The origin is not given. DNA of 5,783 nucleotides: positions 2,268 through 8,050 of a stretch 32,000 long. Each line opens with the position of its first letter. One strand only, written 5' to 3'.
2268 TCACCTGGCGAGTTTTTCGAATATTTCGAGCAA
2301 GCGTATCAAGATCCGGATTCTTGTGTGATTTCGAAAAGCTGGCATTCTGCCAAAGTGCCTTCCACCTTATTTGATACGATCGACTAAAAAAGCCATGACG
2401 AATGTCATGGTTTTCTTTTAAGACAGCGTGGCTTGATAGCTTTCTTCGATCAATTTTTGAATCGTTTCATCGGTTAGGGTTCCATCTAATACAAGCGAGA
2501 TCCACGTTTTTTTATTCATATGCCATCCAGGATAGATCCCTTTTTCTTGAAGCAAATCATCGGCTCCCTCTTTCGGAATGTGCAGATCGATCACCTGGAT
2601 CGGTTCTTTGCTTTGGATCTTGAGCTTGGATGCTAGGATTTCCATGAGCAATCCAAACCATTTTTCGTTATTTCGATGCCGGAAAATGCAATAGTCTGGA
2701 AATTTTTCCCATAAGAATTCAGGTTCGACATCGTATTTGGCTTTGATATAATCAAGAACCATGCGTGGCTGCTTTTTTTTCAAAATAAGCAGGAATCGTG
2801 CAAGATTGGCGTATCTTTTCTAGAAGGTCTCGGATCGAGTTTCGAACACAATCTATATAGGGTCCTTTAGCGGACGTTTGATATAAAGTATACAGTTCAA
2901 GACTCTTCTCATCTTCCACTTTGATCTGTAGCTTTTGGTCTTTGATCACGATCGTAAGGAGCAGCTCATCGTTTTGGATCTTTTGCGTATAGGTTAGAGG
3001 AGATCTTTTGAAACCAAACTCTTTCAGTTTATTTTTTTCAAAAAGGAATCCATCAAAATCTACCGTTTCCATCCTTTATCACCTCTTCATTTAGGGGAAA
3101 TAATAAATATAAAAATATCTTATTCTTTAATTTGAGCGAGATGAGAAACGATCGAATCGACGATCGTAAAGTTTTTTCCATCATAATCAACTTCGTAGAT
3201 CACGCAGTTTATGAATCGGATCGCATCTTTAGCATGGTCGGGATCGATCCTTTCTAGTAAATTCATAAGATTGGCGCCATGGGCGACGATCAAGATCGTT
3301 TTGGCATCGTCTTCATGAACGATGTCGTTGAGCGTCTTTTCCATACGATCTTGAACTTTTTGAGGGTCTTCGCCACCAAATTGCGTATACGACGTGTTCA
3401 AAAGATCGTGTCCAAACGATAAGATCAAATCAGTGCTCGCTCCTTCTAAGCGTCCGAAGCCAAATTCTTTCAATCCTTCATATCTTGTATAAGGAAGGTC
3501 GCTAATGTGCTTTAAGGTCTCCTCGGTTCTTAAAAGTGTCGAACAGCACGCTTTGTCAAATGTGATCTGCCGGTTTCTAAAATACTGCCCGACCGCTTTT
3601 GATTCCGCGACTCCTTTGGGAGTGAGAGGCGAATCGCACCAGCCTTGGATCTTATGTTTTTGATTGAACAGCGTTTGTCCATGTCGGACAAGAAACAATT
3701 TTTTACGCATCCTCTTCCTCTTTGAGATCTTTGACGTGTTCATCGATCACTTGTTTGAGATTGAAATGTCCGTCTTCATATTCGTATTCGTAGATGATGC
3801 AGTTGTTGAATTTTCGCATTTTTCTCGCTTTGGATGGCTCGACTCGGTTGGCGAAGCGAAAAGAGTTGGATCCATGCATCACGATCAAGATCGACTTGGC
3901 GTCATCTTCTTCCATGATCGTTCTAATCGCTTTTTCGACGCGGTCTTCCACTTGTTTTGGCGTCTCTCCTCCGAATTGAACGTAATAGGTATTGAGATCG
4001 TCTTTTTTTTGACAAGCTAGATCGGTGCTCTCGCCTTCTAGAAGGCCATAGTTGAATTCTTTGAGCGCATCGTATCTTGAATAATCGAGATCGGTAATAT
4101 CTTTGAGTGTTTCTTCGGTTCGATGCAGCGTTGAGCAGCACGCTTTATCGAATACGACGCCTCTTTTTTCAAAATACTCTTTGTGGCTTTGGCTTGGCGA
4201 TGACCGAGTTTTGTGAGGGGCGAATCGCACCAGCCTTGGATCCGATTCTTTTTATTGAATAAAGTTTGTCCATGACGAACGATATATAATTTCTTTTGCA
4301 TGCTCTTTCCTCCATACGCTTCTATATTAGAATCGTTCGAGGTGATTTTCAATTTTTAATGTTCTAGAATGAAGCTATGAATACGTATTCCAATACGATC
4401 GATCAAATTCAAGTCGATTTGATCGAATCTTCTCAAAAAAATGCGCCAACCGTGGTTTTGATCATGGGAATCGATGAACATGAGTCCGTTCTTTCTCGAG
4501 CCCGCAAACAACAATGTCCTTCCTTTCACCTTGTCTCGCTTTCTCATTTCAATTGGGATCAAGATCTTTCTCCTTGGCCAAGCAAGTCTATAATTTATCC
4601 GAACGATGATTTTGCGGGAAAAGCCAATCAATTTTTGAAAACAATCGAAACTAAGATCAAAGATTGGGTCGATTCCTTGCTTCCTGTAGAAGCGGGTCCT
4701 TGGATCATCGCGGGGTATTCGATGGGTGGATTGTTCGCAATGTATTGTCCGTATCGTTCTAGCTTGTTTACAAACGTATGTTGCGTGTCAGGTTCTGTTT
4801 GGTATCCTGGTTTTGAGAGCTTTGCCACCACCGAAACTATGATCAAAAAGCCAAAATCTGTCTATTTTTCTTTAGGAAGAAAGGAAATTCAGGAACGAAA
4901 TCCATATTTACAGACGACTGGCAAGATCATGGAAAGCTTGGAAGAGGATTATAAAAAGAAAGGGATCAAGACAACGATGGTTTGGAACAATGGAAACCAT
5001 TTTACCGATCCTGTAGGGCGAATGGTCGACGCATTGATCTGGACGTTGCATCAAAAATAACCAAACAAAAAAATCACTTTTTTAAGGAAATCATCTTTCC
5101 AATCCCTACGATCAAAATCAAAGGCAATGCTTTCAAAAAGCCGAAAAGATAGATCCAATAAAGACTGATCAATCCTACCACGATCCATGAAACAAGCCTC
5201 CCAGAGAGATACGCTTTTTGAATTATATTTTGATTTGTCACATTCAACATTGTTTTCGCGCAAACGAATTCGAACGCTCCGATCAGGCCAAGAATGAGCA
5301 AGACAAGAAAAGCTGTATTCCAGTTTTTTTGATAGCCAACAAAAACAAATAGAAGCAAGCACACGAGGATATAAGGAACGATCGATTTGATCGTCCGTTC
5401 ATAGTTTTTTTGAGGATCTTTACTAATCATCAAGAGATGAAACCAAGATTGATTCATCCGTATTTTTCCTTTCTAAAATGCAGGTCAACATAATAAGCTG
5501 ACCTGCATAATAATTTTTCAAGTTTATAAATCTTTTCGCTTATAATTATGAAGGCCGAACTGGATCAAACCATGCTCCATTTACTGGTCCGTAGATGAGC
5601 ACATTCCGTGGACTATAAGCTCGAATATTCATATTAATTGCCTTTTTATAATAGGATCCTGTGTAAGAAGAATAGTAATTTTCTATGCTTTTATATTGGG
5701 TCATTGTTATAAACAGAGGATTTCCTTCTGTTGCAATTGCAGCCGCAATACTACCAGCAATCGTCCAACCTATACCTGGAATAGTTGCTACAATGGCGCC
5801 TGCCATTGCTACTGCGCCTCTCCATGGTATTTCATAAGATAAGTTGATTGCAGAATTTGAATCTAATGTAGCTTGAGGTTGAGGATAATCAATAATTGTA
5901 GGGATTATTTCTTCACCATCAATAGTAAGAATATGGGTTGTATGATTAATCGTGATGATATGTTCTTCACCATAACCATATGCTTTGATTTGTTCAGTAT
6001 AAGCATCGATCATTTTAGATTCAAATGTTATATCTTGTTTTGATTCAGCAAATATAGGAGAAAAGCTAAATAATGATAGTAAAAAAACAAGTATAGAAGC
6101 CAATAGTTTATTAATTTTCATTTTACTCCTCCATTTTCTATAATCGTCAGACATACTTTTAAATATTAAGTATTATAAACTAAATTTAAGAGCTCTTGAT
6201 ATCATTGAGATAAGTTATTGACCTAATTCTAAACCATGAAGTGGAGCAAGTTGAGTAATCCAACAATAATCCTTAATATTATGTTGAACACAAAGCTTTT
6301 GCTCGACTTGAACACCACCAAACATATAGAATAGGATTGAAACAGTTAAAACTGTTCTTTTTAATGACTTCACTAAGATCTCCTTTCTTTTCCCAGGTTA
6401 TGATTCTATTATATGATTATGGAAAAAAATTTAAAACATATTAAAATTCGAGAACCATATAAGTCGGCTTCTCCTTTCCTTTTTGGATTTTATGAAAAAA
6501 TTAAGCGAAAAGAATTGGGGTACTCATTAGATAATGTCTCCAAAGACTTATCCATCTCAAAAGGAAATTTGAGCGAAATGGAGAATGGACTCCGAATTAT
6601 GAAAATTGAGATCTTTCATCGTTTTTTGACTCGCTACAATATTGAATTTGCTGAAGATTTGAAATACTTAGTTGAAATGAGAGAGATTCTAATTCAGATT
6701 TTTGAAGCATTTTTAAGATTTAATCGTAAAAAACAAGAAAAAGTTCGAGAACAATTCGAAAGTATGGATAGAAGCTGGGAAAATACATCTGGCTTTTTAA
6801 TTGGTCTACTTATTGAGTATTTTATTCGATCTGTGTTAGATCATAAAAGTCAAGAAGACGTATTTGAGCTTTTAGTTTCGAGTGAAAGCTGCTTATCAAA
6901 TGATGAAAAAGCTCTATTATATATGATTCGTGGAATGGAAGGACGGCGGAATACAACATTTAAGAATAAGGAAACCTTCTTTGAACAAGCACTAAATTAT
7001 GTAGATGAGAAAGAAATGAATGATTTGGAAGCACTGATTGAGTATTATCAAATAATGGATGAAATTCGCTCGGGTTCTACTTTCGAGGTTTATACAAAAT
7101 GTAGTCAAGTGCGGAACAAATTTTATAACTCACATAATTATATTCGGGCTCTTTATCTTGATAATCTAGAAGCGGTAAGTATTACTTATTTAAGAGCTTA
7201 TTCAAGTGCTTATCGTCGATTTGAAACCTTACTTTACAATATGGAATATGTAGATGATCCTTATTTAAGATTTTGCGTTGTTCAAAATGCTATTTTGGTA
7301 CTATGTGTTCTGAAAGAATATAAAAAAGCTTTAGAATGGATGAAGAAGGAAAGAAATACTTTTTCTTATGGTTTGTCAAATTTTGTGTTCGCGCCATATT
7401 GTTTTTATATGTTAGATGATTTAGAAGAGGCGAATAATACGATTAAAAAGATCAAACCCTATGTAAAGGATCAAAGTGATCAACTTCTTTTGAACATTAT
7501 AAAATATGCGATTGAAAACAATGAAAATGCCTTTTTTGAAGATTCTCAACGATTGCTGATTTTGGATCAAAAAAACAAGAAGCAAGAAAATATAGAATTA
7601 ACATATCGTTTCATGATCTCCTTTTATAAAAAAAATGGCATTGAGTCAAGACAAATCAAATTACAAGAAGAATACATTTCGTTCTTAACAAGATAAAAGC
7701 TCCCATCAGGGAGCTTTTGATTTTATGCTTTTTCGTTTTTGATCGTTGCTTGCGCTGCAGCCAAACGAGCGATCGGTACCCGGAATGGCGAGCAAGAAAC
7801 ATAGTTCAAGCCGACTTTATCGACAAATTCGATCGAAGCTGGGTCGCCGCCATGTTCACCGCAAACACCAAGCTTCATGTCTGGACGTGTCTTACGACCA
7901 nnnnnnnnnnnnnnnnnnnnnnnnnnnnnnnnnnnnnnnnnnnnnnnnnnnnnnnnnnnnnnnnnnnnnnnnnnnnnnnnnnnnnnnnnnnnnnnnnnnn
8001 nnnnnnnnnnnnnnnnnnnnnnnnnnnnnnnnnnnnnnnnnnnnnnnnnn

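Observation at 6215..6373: Unannotated 52-codon ORF encoding a signal-peptide-bearing, two-Cys peptide next to the regulator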

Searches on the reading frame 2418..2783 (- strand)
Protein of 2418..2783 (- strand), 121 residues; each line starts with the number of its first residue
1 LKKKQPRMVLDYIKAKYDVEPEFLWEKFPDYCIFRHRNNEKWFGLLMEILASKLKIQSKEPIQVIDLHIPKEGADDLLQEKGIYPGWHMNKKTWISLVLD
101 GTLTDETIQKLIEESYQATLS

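Call 70: search_protein_families(library=pfam, proteins=[window:2418-2783:-], max_evalue=0.00001)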
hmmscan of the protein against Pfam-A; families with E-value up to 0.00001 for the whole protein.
window:2418-2783:- (121 aa): 1 family
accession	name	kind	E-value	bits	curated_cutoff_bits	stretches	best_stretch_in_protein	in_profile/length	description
PF04237.18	YjbR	-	2.5e-18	67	30.1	1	15-117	2-87/88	YjbR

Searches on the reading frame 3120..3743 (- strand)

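Call 70: search_protein_families(library=pfam, proteins=[window:3120-3743:-], max_evalue=0.00001)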
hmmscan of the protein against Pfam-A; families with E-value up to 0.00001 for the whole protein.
window:3120-3743:- (207 aa): 1 family
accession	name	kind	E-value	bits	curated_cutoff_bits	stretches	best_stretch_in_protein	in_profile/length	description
PF00300.27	His_Phos_1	-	5.2e-37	127.8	21.7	1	16-195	1-189/194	Histidine phosphatase superfamily (branch 1)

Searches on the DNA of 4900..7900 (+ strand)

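Call 103: search_rna_families(source=window, start=4900, end=7900, threshold=evalue, max_evalue=1)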
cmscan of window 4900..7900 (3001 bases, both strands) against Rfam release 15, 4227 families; matches with E-value up to 1: 6.
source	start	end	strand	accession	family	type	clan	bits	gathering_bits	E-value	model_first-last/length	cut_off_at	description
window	5478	5553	-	RF02607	AbsR25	Gene; sRNA;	-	31.8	47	0.0074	1-164/164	no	Acinetobacter sRNA 25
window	5305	5411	-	RF01808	MicX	Gene; sRNA;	-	26.4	75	0.0044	1-194/194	no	MicX Vibrio cholerae sRNA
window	7687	7768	-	RF02075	STnc230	Gene; sRNA;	-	25.5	50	0.95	1-83/83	no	Enterobacterial sRNA STnc230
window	7664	7723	+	RF01859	Phe_leader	Cis-reg; leader;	-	23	55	1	1-125/125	no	Phenylalanine leader peptide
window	7681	7723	+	RF02386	sau-19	Gene; sRNA;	-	22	80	0.98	1-75/75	no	Staphylococcus sRNA sau-19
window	7248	7287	-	RF01496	Afu_182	Gene; sRNA;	-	21.2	65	0.62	1-195/195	no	A. fumigatus sRNA Afu_182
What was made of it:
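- Tried and rejected: No Rfam family reached its gathering score (call 103).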

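Call 104: search_dna_similar(query=window:5000-7750:+, collection=plasmids, mode=distant, max_rows=5)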
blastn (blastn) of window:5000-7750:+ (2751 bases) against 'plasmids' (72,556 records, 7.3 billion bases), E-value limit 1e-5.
No match.

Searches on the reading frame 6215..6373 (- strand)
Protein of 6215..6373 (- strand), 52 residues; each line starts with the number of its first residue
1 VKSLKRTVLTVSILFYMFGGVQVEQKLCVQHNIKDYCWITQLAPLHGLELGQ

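Call 4: search_protein_families(library=pfam, proteins=[window:6215-6373:-], max_evalue=1)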
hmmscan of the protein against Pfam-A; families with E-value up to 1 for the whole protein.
window:6215-6373:- (52 aa): 0 families

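Call 5: search_protein_families(library=ncbifam, proteins=[window:6215-6373:-], max_evalue=1)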
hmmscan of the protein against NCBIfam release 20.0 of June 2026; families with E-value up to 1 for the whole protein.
window:6215-6373:- (52 aa): 0 families

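Call 6: find_homologous_proteins(query=window:6215-6373:-, max_evalue=10)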
Query window:6215-6373:- (52 aa): 1 proteins with E <= 10 among 1 candidates.
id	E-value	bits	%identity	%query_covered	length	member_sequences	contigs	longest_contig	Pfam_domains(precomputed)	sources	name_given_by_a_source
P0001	2.3e-27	110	98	100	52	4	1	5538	-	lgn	-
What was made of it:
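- Tried and rejected: A word-indexed search with the single peptide found only one near-identical entry (call 6).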

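Call 39: find_related_loci(query=A2, collection=metagenome_contigs, flank=4000)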
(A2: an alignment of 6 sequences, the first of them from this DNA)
Query A2 (52 aa) in metagenome_contigs; peptide patterns used: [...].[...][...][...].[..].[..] (x = any residue, [..] = any of these).
115 stretches matched a pattern; 5 encode a relative of the query (tblastn E <= 1e-3); 5 distinct loci.
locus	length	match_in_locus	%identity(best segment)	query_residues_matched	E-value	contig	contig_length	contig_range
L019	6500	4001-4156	100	1-52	4e-33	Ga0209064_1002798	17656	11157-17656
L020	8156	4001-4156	98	1-52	2e-32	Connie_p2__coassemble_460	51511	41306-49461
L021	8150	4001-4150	44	1-52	5e-11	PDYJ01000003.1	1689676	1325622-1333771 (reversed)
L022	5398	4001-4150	44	1-52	5e-11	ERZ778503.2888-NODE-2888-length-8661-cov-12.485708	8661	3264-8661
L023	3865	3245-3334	40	20-49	6e-7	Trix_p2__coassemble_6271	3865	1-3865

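Call 40: find_related_loci(query=A2, collection=viral_contigs, flank=4000)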
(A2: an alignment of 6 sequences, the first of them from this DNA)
Query A2 (52 aa) in viral_contigs; peptide patterns used: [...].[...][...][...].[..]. (x = any residue, [..] = any of these).
75 stretches matched a pattern, but none encodes a relative of the query by tblastn (E <= 1e-3).

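Call 52: find_homologous_proteins(query=A2, max_evalue=10)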
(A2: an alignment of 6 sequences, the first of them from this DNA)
Query A2 (6 sequences) (52 aa, profile of the alignment): 6 proteins with E <= 10 among 44 candidates.
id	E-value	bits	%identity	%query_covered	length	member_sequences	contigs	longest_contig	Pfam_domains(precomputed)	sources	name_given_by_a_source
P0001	8.3e-26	107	98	100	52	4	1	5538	-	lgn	-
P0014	5.0e-24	102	46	100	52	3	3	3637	-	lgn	-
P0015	2.2e-18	83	40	58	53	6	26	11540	-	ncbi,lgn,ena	-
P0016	2.6e-17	80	40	58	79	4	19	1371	-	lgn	-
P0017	1.5e-12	65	30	58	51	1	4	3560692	-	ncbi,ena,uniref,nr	ncbi:hypothetical protein [Allobaculum sp. JKK-2023]|uniref:hypothetical protein n=1 Tax=Allobaculum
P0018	2.7e-6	45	-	-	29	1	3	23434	-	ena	-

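Call 54: find_encoding_contigs(protein=P0017, flank=6000, max_places=3)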
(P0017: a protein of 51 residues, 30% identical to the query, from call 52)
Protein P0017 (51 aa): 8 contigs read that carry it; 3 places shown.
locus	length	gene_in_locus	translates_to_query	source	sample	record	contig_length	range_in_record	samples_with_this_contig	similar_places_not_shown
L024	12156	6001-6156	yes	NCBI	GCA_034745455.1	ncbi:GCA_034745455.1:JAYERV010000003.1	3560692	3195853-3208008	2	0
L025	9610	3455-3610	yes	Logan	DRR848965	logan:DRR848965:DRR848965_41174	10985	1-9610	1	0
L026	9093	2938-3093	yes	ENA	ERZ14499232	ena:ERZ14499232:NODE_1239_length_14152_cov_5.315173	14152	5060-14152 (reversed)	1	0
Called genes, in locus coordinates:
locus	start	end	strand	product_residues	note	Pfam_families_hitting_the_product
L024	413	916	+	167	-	PF00239:Resolvase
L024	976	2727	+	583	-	PF07282:Cas12f1-like_TNB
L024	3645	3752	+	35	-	-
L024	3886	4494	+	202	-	-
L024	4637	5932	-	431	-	PF00515:TPR_1 (faint), PF07719:TPR_2 (faint), PF13424:TPR_12 (faint), PF13374:TPR_10 (faint)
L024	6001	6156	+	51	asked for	-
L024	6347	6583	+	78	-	-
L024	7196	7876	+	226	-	-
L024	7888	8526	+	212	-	-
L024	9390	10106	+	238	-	PF00072:Response_reg, PF00486:Trans_reg_C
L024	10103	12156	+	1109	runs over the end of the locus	PF00512:HisKA, PF02518:HATPase_c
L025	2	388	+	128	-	?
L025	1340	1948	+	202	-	-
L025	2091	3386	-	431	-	PF00515:TPR_1 (faint), PF07719:TPR_2 (faint), PF13424:TPR_12 (faint), PF13176:TPR_7 (faint), PF13374:TPR_10 (faint)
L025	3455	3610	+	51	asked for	-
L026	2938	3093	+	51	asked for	-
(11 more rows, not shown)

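Call 55: find_encoding_contigs(protein=P0014, flank=4000, max_places=3)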
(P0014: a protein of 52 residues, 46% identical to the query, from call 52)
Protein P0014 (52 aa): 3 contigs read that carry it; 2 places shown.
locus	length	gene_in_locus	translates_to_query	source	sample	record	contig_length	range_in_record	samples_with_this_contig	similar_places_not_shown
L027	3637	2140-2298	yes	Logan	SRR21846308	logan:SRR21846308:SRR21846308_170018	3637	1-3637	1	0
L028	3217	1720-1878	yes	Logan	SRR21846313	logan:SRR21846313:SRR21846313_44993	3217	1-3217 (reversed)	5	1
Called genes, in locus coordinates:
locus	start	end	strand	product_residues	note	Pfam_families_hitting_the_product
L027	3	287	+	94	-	?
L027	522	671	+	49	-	-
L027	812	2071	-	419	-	-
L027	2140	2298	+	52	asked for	-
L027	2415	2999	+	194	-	-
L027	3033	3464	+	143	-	-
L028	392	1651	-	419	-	-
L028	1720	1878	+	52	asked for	-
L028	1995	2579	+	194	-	-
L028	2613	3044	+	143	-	-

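Call 86: search_protein_representatives(alignment_id=A4)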
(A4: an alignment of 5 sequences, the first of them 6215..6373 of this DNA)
Query: 5 sequences, 52 profile positions. Proteins with E-value up to 0.001 (for the whole library): 16; up to 1e-10: 3; up to 1e-30: 0. The best 16 are listed.
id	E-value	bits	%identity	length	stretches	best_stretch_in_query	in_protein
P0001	7.6e-27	108.9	-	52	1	1-52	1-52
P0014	5.2e-25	103.1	-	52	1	1-52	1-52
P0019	3.0e-11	59.0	-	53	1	1-52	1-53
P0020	2.7e-10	56.0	-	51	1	12-50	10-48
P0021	2.7e-08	49.6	-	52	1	5-49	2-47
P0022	1.1e-07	47.6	-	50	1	11-49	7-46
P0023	1.5e-07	47.2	-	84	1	2-37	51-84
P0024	1.3e-06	44.2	-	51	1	4-47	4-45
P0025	9.5e-06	41.4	-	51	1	12-49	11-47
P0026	1.8e-05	40.5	-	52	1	16-41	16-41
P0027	2.0e-05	40.4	-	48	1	5-40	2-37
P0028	5.1e-05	39.1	-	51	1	1-48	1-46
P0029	5.1e-05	39.1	-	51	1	3-47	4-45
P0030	1.4e-04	37.7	-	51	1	1-46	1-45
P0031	3.6e-04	36.4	-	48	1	13-46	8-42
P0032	4.8e-04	35.9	-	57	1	6-41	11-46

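Call 88: find_encoding_contigs(protein=P0021, flank=3000, max_places=2)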
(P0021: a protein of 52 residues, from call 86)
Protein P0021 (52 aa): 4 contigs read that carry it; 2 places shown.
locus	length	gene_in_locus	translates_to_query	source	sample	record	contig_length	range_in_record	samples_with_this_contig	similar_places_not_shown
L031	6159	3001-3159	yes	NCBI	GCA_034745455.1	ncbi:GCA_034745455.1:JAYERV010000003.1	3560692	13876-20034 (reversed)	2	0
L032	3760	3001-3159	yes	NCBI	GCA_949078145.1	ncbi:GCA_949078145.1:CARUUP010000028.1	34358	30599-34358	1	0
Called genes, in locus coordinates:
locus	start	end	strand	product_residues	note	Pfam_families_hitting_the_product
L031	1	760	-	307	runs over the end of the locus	-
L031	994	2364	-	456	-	PF01609:DDE_Tnp_1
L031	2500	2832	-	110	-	-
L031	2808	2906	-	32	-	-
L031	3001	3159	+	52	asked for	-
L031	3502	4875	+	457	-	PF01609:DDE_Tnp_1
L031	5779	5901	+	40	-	-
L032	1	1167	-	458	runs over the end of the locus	PF14239:RRXRR, PF01844:HNH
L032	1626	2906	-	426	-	-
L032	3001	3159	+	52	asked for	-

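Call 90: find_encoding_contigs(protein=P0032, flank=3000, max_places=3)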
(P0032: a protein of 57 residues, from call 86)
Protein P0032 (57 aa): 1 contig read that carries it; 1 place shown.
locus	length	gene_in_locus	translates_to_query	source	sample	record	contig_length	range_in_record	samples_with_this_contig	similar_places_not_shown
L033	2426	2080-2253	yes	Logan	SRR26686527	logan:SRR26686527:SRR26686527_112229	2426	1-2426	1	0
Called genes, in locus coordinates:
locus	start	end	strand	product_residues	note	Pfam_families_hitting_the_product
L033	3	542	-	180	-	?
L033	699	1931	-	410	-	PF01381:HTH_3 (weak), PF13560:HTH_31 (weak)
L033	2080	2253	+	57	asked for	-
